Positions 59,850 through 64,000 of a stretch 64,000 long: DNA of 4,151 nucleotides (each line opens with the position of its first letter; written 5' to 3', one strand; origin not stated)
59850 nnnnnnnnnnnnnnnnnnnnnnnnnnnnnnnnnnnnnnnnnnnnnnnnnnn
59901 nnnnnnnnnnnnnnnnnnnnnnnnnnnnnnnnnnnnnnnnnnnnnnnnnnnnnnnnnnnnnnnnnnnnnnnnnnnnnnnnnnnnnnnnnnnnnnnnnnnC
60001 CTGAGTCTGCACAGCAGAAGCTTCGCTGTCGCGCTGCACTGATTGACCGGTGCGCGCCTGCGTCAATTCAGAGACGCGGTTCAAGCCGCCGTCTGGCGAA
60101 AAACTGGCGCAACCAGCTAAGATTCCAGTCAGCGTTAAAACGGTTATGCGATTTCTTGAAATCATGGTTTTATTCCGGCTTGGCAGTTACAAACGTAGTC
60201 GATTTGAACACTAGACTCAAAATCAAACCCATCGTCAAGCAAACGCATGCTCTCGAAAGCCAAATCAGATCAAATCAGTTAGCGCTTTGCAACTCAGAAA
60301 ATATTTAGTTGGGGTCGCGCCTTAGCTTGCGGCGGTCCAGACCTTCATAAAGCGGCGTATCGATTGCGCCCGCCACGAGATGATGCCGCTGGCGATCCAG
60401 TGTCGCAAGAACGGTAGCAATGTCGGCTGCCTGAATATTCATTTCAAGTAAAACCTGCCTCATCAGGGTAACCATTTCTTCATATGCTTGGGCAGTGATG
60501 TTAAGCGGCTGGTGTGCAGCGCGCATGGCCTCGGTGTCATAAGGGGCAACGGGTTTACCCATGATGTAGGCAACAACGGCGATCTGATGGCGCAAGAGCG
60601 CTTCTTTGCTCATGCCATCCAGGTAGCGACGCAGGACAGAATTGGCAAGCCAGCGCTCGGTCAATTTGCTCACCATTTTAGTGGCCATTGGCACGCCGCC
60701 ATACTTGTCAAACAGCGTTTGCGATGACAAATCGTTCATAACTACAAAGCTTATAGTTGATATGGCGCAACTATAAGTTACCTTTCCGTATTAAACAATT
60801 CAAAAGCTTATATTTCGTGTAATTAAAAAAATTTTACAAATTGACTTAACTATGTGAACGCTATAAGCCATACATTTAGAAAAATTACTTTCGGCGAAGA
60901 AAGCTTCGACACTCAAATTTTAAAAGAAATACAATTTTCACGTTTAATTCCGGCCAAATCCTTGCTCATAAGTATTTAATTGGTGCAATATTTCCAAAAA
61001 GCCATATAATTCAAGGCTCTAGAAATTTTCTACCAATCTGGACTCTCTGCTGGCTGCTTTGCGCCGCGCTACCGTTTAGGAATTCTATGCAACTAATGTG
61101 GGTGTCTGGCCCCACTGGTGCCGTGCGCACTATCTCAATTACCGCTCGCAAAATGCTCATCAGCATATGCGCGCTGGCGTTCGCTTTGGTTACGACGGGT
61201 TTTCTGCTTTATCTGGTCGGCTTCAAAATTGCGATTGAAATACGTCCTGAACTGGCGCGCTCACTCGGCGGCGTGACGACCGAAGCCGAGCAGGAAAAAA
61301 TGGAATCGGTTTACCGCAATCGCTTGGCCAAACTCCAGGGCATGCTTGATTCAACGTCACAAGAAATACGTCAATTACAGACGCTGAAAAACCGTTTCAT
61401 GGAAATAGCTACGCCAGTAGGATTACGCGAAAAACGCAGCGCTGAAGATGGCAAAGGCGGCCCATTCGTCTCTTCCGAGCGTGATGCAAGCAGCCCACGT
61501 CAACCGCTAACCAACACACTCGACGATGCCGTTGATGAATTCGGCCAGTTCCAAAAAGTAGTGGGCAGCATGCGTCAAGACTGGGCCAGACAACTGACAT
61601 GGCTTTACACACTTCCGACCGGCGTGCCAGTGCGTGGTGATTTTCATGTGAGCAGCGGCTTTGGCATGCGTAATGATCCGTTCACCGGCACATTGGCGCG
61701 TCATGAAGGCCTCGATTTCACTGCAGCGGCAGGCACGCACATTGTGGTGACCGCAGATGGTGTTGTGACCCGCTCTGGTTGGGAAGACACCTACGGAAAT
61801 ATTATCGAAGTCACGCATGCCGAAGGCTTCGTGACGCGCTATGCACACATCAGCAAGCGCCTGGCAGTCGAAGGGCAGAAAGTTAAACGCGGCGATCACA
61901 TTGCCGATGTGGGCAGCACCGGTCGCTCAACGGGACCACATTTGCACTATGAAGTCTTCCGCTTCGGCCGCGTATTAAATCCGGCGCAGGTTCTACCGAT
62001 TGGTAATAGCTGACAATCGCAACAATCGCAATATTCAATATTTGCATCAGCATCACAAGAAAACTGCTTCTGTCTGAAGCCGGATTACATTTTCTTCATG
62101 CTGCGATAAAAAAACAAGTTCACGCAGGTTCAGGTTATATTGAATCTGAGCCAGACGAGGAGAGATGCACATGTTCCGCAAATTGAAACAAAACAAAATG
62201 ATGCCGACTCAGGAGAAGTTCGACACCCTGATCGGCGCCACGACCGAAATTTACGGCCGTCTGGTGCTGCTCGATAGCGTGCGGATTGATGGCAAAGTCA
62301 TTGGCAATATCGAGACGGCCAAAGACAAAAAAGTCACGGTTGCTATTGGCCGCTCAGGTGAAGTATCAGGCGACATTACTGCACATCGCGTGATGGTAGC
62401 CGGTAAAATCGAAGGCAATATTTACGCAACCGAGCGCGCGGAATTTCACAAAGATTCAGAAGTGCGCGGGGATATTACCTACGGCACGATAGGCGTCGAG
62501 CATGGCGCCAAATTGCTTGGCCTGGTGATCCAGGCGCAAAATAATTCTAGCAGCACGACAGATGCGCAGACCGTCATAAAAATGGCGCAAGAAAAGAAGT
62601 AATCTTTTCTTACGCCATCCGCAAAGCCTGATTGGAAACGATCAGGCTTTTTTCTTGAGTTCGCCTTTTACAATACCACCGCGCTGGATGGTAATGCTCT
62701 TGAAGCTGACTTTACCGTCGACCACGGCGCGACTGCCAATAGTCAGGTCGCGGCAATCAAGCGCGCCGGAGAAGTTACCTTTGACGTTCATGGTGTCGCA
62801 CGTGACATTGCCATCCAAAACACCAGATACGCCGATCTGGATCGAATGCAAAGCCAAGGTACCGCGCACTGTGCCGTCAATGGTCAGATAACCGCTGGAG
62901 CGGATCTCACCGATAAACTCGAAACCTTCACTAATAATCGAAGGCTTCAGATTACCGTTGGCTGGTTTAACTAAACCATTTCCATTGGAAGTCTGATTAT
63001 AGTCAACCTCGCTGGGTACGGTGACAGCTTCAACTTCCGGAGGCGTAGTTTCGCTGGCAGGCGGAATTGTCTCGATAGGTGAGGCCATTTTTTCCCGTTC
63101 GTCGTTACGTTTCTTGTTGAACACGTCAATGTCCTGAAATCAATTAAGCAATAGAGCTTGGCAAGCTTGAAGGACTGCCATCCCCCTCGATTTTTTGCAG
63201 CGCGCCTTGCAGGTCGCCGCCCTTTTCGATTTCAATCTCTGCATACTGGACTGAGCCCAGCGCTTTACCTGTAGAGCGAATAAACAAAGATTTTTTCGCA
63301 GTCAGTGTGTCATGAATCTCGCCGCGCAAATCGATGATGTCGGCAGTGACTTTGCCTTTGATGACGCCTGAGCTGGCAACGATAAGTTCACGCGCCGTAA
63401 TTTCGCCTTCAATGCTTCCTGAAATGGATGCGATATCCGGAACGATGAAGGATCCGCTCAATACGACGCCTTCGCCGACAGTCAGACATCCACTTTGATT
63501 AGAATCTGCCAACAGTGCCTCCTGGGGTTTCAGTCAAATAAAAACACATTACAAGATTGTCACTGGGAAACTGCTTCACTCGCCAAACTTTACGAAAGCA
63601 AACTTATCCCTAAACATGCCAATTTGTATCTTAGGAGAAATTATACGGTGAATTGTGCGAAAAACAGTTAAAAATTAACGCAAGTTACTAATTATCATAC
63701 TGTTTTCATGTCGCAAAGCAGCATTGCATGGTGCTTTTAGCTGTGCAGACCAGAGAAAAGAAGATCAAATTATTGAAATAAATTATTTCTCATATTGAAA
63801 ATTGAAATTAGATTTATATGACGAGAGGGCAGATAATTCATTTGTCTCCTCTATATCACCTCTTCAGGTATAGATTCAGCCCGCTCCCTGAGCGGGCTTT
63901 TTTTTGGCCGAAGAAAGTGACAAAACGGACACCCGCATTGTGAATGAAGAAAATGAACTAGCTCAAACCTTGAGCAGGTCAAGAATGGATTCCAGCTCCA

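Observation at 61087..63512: M23 peptidase with three distinct bactofilins in a convergent layout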

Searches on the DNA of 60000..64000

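Call 18: search_rna_families(source=window, start=60000, end=64000, threshold=evalue, max_evalue=1)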
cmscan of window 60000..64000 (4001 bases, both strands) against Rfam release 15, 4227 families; matches with E-value up to 1: 9.
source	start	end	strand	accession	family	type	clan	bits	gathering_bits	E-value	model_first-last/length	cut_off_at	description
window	63843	63905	+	RF02278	Betaproteobacteria_toxic_sRNA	Gene; sRNA;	-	66.1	50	2.7e-12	1-64/64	no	Betaproteobacteria toxic small RNA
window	63772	63907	+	RF00034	RprA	Gene; sRNA;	-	31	70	0.73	1-108/108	no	RprA RNA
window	63784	63906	+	RF00444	PrrF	Gene; sRNA;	-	30.3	90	0.023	1-150/150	no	PrrF RNA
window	63837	63905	+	RF00513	Trp_leader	Cis-reg; leader;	-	26.6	41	0.022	1-100/100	no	Tryptophan operon leader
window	63847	63905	+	RF02837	anti-hemB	Gene; sRNA;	-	25.9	49.5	0.0045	1-81/81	no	Burkholderia RNA 7 (anti-hemB)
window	63823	63905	+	RF02651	SorY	Gene; sRNA;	-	23.8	111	0.09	1-83/83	no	Singlet oxygen resistance RNA Y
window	63851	63912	+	RF00519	suhB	Gene; sRNA;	CL00108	21.7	41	0.28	1-77/77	no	Makes More Granules Regulator RNA (mmgR)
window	63438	63480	+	RF01274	sR45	Gene; snRNA; snoRNA; CD-box;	-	18.7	40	0.83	1-55/55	no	Small nucleolar RNA sR45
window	62623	62757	-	RF01408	sraL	Gene; sRNA;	-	18.3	39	0.61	1-142/142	no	sraL Hfq binding RNA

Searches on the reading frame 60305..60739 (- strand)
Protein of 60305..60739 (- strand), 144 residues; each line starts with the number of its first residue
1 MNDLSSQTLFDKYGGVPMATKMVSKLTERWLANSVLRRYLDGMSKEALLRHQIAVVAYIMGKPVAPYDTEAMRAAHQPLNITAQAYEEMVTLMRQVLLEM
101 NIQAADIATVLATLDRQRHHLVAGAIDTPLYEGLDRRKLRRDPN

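Call 3: search_protein_families(library=pfam, proteins=[window:60305-60739:-], max_evalue=0.01)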
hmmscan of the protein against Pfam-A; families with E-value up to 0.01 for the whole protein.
window:60305-60739:- (144 aa): 1 family
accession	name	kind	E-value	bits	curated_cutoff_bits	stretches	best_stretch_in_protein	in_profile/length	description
PF01152.27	Bac_globin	-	3.6e-08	34.1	21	1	8-121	1-119/121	Bacterial-like globin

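Call 4: search_protein_families(library=ncbifam, proteins=[window:60305-60739:-], max_evalue=0.01)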
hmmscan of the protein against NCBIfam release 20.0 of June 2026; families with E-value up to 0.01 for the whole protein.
window:60305-60739:- (144 aa): 0 families

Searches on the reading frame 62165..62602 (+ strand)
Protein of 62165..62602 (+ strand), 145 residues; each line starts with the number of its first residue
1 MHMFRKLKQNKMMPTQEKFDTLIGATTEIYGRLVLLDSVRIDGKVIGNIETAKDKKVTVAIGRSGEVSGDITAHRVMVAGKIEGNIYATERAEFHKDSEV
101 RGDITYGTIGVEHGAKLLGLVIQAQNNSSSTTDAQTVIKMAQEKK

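Call 3: search_protein_families(library=pfam, proteins=[window:62165-62602:+], max_evalue=0.01)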
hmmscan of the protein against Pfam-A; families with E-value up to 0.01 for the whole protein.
window:62165-62602:+ (145 aa): 1 family
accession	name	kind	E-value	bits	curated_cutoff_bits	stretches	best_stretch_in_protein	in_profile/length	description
PF04519.19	Bactofilin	-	5.2e-22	78.4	27.9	1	21-119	1-95/98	Polymer-forming cytoskeletal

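Call 4: search_protein_families(library=ncbifam, proteins=[window:62165-62602:+], max_evalue=0.01)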
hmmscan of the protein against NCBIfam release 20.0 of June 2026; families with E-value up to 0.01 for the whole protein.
window:62165-62602:+ (145 aa): 0 families

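Call 39: search_solved_structures(query=window:62171-62599:+, max_evalue=1, show_alignments=3)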
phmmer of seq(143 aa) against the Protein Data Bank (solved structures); distinct sequences matched with E-value up to 1: 2.
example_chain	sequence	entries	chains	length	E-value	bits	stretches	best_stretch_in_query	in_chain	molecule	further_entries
6ria_A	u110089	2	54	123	4.7e-06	30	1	9-124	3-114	bactofilin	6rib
2n3d_A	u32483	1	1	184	5.5e-06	29.7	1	16-124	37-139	Bactofilin A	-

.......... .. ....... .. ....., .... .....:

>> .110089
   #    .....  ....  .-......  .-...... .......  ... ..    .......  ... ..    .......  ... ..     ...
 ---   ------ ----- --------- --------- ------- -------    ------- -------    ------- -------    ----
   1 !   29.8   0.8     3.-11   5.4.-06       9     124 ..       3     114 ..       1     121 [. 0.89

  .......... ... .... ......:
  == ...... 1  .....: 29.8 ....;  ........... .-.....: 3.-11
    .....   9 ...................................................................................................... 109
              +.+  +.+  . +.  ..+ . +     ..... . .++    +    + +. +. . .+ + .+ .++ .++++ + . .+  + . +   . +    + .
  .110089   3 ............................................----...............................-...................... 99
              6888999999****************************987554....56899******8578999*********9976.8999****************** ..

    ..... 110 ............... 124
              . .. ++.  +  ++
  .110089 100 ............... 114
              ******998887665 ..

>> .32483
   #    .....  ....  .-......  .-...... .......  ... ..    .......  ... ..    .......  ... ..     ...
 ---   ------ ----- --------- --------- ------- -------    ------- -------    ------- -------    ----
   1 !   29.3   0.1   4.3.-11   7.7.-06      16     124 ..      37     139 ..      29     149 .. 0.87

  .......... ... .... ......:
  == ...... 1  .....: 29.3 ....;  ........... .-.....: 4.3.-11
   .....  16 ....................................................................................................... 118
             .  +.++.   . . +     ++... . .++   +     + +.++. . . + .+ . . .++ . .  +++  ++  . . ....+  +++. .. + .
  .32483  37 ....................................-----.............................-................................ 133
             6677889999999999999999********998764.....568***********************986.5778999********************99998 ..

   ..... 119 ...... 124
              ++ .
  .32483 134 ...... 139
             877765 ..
